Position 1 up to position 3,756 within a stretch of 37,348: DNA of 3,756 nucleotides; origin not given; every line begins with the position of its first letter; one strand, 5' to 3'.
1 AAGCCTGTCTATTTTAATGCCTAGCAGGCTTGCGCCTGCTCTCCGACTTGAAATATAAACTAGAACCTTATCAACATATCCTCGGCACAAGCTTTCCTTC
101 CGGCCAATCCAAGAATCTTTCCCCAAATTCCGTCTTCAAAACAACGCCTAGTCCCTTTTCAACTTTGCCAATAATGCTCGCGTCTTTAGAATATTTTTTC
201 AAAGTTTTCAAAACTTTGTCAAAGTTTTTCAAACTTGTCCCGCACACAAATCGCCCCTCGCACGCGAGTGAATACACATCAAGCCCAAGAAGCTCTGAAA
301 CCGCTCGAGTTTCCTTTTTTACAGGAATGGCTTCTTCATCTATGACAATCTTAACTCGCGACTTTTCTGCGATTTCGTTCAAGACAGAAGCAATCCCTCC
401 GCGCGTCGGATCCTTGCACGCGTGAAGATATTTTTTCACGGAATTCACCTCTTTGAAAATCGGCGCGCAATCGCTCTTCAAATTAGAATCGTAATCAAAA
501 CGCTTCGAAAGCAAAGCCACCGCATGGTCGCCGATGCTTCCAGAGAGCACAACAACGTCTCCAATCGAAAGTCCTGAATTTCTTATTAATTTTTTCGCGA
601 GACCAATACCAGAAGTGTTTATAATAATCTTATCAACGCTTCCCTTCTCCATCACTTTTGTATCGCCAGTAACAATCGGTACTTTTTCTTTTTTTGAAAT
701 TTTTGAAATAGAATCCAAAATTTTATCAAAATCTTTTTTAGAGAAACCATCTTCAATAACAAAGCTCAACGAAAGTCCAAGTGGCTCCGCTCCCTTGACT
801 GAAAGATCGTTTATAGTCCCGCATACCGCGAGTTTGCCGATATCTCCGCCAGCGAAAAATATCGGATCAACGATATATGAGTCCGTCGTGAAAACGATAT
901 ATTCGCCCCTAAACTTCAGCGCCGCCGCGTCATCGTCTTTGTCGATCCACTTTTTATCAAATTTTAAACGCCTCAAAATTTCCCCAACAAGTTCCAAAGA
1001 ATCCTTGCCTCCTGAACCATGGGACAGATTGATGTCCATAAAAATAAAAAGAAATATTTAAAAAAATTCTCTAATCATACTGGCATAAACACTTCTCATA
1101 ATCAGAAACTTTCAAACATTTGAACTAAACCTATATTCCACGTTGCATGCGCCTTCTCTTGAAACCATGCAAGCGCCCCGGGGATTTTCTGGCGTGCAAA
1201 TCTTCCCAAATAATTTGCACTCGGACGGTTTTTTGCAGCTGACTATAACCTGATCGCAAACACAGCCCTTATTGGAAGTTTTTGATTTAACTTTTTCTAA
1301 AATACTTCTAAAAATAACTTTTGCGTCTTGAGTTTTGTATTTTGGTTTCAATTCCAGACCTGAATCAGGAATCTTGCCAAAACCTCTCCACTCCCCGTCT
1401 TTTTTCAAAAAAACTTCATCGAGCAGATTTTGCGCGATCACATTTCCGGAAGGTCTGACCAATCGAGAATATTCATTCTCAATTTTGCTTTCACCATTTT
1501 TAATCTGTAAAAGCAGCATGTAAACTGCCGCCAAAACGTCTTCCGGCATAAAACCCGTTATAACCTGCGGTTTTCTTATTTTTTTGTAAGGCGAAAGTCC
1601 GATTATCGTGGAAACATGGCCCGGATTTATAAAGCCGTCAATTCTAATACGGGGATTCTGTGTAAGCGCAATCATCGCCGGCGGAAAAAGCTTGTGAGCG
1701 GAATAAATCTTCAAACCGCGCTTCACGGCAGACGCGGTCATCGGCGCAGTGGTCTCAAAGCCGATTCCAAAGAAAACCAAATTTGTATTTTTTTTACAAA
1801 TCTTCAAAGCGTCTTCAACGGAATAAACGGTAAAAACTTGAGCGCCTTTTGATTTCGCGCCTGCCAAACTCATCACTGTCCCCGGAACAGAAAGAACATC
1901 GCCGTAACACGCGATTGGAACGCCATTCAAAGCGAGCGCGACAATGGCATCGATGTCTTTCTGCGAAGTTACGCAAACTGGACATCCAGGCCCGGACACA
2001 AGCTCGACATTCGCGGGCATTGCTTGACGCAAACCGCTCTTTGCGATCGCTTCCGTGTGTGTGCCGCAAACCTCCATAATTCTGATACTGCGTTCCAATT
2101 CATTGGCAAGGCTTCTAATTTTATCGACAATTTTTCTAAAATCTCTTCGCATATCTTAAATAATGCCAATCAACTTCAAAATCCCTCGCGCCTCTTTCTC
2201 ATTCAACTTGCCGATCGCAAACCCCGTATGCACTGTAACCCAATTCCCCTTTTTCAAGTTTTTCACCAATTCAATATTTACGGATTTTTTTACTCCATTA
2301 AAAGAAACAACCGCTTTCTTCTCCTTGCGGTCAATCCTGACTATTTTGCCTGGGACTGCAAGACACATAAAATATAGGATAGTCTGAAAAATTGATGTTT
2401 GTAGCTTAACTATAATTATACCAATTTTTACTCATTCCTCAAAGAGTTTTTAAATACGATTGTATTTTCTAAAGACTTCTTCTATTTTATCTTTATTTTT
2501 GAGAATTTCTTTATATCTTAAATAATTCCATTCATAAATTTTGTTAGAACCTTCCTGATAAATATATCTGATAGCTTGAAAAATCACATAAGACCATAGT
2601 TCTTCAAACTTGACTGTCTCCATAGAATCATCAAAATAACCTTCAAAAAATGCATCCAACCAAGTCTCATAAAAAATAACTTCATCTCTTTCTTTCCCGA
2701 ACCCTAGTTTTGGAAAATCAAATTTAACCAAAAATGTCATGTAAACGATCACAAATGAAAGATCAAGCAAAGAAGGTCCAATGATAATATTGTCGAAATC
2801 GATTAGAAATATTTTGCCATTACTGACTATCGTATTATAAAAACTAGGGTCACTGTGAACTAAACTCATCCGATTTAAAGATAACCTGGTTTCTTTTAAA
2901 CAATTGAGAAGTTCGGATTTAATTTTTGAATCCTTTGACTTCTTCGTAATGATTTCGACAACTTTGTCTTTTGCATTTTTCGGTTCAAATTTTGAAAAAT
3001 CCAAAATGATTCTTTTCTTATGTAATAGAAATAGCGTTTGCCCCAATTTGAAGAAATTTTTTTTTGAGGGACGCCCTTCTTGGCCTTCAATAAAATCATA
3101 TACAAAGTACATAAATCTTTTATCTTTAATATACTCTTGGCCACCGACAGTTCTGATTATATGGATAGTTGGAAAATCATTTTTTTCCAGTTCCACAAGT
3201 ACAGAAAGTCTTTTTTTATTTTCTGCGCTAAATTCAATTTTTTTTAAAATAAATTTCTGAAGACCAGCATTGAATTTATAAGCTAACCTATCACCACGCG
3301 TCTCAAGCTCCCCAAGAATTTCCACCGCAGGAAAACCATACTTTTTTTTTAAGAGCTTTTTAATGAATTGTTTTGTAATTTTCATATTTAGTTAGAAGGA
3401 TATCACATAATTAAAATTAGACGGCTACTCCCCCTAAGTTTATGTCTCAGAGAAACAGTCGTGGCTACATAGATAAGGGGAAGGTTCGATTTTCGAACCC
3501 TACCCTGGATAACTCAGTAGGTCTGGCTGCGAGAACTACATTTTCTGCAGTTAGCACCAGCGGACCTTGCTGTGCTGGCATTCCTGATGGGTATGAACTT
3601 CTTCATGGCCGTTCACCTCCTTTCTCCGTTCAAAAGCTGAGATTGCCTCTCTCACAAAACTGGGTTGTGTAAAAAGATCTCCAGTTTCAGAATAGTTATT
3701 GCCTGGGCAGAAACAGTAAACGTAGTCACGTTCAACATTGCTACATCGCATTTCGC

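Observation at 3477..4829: Orphan radical-SAM/SPASM maturase with RRE-like N-terminus plus an overlapping SD-driven 30-aa Cys/Ser-rich ORF ending in Tyr: candidate undescribed RiPP cassette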

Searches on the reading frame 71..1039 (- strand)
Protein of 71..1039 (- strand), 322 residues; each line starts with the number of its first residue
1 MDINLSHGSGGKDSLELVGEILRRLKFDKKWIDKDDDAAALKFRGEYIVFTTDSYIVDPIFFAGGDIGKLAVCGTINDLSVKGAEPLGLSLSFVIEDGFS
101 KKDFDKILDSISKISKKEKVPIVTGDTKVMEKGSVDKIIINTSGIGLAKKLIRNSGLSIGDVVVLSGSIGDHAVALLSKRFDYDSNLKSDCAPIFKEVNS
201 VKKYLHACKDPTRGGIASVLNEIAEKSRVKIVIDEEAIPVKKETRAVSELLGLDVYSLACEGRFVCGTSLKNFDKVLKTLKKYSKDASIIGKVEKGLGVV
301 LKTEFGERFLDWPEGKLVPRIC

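Call 54: search_protein_families(library=pfam, proteins=[window:71-1039:-], max_evalue=0.001)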
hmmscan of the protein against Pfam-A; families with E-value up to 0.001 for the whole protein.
window:71-1039:- (322 aa): 2 families
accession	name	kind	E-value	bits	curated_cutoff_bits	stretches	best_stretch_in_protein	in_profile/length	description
PF02769.27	AIRS_C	-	1.8e-22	80.6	23.1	1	159-298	2-150/156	AIR synthase related protein, C-terminal domain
PF00586.29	AIRS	-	7.4e-22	78.3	24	1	36-147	2-111/112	AIR synthase related protein, N-terminal domain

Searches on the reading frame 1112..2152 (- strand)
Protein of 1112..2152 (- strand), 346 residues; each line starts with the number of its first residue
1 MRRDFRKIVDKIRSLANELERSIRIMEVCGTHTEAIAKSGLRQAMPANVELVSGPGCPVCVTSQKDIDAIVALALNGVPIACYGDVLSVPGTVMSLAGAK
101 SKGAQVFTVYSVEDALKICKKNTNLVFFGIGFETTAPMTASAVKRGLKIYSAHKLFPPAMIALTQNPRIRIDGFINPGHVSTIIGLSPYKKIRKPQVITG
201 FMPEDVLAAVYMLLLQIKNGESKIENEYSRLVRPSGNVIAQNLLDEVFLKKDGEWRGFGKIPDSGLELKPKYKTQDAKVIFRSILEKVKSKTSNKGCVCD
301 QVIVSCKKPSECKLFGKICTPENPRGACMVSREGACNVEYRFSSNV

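Call 54: search_protein_families(library=pfam, proteins=[window:1112-2152:-], max_evalue=0.001)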
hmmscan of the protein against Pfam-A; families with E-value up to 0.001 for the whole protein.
window:1112-2152:- (346 aa): 1 family
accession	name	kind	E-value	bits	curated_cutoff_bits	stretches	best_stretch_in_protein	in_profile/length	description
PF01924.21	HypD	-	2.4e-126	422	25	1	6-342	4-350/351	Hydrogenase formation hypA family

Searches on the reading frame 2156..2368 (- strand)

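Call 54: search_protein_families(library=pfam, proteins=[window:2156-2368:-], max_evalue=0.001)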
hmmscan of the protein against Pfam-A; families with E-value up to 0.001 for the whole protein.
window:2156-2368:- (70 aa): 1 family
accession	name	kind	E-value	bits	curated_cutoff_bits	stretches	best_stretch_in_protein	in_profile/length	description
PF01455.23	HupF_HypC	-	3.3e-23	82.1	28.5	1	1-66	1-64/65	HupF/HypC family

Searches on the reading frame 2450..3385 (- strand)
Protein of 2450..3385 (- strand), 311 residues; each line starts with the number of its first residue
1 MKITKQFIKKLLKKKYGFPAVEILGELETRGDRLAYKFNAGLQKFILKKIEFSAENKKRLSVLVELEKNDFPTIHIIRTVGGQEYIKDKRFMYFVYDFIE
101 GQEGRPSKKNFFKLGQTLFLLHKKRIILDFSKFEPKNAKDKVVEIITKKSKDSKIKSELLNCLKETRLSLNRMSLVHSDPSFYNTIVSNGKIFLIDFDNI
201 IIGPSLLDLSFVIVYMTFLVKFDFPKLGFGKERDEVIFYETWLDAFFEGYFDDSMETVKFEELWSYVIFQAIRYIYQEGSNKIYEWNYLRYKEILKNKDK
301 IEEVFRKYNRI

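Call 3: search_protein_families(library=pfam, proteins=[window:2450-3385:-], max_evalue=0.1)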
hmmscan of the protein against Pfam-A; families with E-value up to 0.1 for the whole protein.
window:2450-3385:- (311 aa): 2 families
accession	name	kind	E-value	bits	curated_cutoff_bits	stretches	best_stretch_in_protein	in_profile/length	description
PF01636.29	APH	-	1.5e-06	28.6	23.2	1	36-216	14-211/239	Phosphotransferase enzyme family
PF01163.29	RIO1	-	5.3e-06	26.6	22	1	149-197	100-148/187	RIO domain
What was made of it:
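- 2450..3385 (-): APH-type kinase gene (311 aa), lineage-specific partner of the cassette. Pfam APH 1.5e-6 and RIO1 5e-6 (call 3).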

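Call 4: search_protein_families(library=ncbifam, proteins=[window:2450-3385:-], max_evalue=0.1)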
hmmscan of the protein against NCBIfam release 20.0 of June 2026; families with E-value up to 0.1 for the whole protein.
window:2450-3385:- (311 aa): 7 families
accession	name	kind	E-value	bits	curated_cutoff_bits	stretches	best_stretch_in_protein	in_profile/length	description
TIGR02906.1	spore_CotS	subfamily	7.2e-10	38.3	172.7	2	170-224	185-240/314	CotS family spore coat protein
NF053880.1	SprCtKinCotIBac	equivalog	0.00032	19.8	550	0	36-102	32-99/328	spore coat kinase CotI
TIGR03724.2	arch_bud32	equivalog_domain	0.00048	19.7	125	1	144-197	73-128/193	KEOPS complex kinase/ATPase Bud32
NF011462.0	PRK14879.1-3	equivalog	0.01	15.6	174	1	142-198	70-126/192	Kae1-associated kinase Bud32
NF041310.1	Prot_Kin_Rio1_Halo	equivalog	0.029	13.8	480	1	162-199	200-237/273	serine/threonine-protein kinase Rio1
NF007174.0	PRK09605.1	equivalog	0.042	12.3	447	1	139-197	411-470/535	bifunctional N(6)-L-threonylcarbamoyladenine synthase/serine/threonine protein kinase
NF011463.0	PRK14879.1-4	equivalog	0.074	12.4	188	0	169-197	129-157/237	Kae1-associated kinase Bud32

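Call 69: find_homologous_proteins(query=window:2450-3385:-, max_evalue=0.00001)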
Query window:2450-3385:- (311 aa): 1 proteins with E <= 0.00001 among 1763 candidates.
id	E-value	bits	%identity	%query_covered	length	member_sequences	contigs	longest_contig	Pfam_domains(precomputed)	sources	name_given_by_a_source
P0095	4.9e-199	678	100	100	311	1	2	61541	PF01163.29,PF01636.30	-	-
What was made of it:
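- Tried and rejected: The single-sequence search found only the window protein itself (call 69).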

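Call 71: find_homologous_proteins(query=A5, max_evalue=0.00001)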
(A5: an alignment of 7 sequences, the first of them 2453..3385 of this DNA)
Query A5 (7 sequences) (311 aa, profile of the alignment): 26 proteins with E <= 0.00001 among 8000 candidates.
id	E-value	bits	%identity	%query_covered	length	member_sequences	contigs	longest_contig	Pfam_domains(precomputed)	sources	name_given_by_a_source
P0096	7.9e-162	556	32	95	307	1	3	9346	PF01636.30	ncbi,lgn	-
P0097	8.2e-162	555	33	92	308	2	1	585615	PF01633.27,PF01636.30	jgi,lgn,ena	-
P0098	1.1e-161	555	29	95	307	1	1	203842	PF01636.30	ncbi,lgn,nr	ncbi:MAG: phosphotransferase [bacterium]|nr:phosphotransferase [bacterium]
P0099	3.0e-161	554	29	95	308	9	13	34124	PF01636.30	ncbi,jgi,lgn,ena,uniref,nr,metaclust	ncbi:hypothetical protein A3G50_02160 [Candidatus Jorgensenbacteria bacterium RIFCSPLOWO2_12_FULL_42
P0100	4.1e-161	553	31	95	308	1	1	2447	PF01633.27,PF01636.30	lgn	-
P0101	4.1e-160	550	32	95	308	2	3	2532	PF01633.27,PF01636.30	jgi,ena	-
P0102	1.0e-159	549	31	95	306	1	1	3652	PF01636.30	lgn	-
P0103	2.4e-157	541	31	90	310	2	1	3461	PF01633.27,PF01636.30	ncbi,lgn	-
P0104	7.5e-157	539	30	95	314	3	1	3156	PF01633.27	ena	-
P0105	6.0e-156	536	31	95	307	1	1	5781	PF01636.30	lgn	-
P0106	5.1e-154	530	29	99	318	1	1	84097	PF01636.30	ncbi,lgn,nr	ncbi:phosphotransferase [Candidatus Wolfebacteria bacterium]|nr:phosphotransferase [Candidatus Wolfe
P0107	4.8e-153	527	28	95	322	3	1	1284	-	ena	-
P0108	2.3e-152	524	30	95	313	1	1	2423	PF01636.30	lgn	-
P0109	8.1e-152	523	30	95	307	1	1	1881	PF01636.30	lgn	-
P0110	1.2e-150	519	30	91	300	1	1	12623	PF01633.27,PF01636.30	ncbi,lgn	-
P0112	2.1e-147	508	29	91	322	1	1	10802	PF01633.27,PF01636.30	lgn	-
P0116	2.1e-140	485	30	92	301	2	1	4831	-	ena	-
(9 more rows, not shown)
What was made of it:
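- Tried and rejected: A profile of seven kinases was needed (call 71).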

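Call 72: find_encoding_contigs(protein=P0110, flank=4000, max_places=1)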
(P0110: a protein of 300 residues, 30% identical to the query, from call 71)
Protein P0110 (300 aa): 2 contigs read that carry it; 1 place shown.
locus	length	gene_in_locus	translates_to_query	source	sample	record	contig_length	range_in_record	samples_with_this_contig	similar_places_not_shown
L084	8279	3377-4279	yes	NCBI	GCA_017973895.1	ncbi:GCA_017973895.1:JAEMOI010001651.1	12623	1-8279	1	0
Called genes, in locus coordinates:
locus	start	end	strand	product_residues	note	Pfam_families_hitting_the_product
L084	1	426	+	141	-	?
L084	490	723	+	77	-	-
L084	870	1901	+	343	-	PF01926:MMR_HSR1, PF02421:FeoB_N, PF06071:YchF-GTPase_C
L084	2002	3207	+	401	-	PF04055:Radical_SAM, PF13186:SPASM (faint)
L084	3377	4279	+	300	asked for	PF01636:APH (weak), PF01633:Choline_kinase (weak)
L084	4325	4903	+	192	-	-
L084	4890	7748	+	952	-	PF00133:tRNA-synt_1, PF09334:tRNA-synt_1g, PF13603:tRNA-synt_1_2, PF10706:Aminoglyc_resit, PF00133:tRNA-synt_1, PF08264:Anticodon_1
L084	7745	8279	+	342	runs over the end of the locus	PF04545:Sigma70_r4, PF05066:HARE-HTH (weak)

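Call 73: find_encoding_contigs(protein=P0112, flank=4000, max_places=1)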
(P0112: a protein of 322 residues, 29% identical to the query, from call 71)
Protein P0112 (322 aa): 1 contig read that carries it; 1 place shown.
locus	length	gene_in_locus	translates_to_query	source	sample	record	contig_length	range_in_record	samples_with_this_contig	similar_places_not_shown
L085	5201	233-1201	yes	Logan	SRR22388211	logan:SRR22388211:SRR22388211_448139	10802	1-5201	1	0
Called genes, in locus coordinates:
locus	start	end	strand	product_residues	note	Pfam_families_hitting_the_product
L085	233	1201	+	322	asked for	PF01633:Choline_kinase (weak), PF01636:APH (weak)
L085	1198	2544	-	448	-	PF00155:Aminotran_1_2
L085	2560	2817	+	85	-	PF01541:GIY-YIG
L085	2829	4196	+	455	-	PF00753:Lactamase_B, PF23023:Anti-Pycsar_Apyc1, PF12706:Lactamase_B_2, PF16661:Lactamase_B_6, PF10996:Beta-Casp, PF07521:RMMBL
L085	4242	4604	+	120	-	PF05635:23S_rRNA_IVP, PF22296:bAvd (weak)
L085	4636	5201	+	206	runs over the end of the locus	PF18306:LDcluster4, PF03641:Lysine_decarbox (weak)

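Call 74: find_encoding_contigs(protein=P0116, flank=4000, max_places=1)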
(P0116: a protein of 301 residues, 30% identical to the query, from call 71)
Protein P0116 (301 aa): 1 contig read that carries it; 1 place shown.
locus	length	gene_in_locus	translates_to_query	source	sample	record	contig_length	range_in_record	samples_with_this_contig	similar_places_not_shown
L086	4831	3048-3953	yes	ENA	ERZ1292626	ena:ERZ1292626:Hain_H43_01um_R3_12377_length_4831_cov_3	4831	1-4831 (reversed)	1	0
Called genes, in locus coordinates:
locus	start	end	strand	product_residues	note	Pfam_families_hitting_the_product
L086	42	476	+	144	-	PF00380:Ribosomal_S9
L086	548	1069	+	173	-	PF01025:GrpE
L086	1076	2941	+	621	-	PF00012:HSP70, PF06723:MreB_Mbl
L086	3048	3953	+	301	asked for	-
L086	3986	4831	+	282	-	?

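Call 75: find_encoding_contigs(protein=P0105, flank=4000, max_places=1)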
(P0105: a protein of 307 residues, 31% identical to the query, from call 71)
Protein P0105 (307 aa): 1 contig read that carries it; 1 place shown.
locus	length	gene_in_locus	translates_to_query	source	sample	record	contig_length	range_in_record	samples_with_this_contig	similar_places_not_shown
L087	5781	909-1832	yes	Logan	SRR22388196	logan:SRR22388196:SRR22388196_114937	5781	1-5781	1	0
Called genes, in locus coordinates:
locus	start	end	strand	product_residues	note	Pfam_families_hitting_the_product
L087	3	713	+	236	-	?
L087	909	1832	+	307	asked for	PF01636:APH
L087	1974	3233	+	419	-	PF00155:Aminotran_1_2, PF00266:Aminotran_5 (weak), PF01053:Cys_Met_Meta_PP (weak)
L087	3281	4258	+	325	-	PF01073:3Beta_HSD, PF01370:Epimerase, PF02719:Polysacc_synt_2, PF04321:RmlD_sub_bind (weak), PF05368:NmrA (weak), PF13460:NAD_binding_10, PF16363:GDP_Man_Dehyd, PF07993:NAD_binding_4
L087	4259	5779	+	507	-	?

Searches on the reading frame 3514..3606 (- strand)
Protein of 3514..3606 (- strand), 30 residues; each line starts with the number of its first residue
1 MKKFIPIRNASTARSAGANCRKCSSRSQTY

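Call 3: search_protein_families(library=pfam, proteins=[window:3514-3606:-], max_evalue=0.1)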
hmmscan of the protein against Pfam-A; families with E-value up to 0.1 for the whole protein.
window:3514-3606:- (30 aa): 1 family
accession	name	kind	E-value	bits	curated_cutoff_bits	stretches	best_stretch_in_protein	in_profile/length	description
PF15959.10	DUF4762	-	0.022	15.1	27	1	7-29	4-26/61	Domain of unknown function (DUF4762)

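Call 4: search_protein_families(library=ncbifam, proteins=[window:3514-3606:-], max_evalue=0.1)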
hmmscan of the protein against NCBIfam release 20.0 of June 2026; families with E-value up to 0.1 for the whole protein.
window:3514-3606:- (30 aa): 0 families

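Call 49: list_cluster_members(proteins=[window:3517-3606:-, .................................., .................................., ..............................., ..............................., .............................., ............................, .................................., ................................, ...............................])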
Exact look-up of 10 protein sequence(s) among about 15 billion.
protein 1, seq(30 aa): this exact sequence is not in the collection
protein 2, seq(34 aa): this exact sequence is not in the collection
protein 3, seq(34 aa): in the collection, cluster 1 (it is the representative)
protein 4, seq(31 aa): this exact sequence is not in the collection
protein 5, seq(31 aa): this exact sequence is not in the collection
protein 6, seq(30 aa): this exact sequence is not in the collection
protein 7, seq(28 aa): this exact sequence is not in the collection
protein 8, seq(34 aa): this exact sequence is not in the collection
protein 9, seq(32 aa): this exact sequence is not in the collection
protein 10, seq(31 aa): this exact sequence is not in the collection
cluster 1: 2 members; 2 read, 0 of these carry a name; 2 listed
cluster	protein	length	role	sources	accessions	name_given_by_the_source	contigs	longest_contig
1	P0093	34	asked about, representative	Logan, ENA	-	-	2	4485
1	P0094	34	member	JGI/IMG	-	-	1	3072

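Call 51: search_protein_families(library=ncbifam, alignment_id=A3, max_evalue=10)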
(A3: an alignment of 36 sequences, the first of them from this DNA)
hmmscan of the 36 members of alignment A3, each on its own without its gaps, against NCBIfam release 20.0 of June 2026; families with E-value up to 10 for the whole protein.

A. member 1, seq(30 aa): 0 families

B. families by the number of members that match (of 36 scanned): 1 family
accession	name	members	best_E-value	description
TIGR02605.1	CxxC_CxxC_SSSS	1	0.0083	FmdB family zinc ribbon protein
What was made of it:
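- On SCIFF / ranthipeptide precursors: None of 36 peptides hits any NCBIfam peptide model except one weak FmdB hit (call 51).
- Closest known: CteB / SCIFF and other ranthipeptide or sactipeptide maturases. Different: The peptides match no NCBIfam model, SCIFF included (call 51).
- One peptide gives a weak hit to the FmdB zinc-ribbon model (E 0.008, 1 of 36, call 51).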
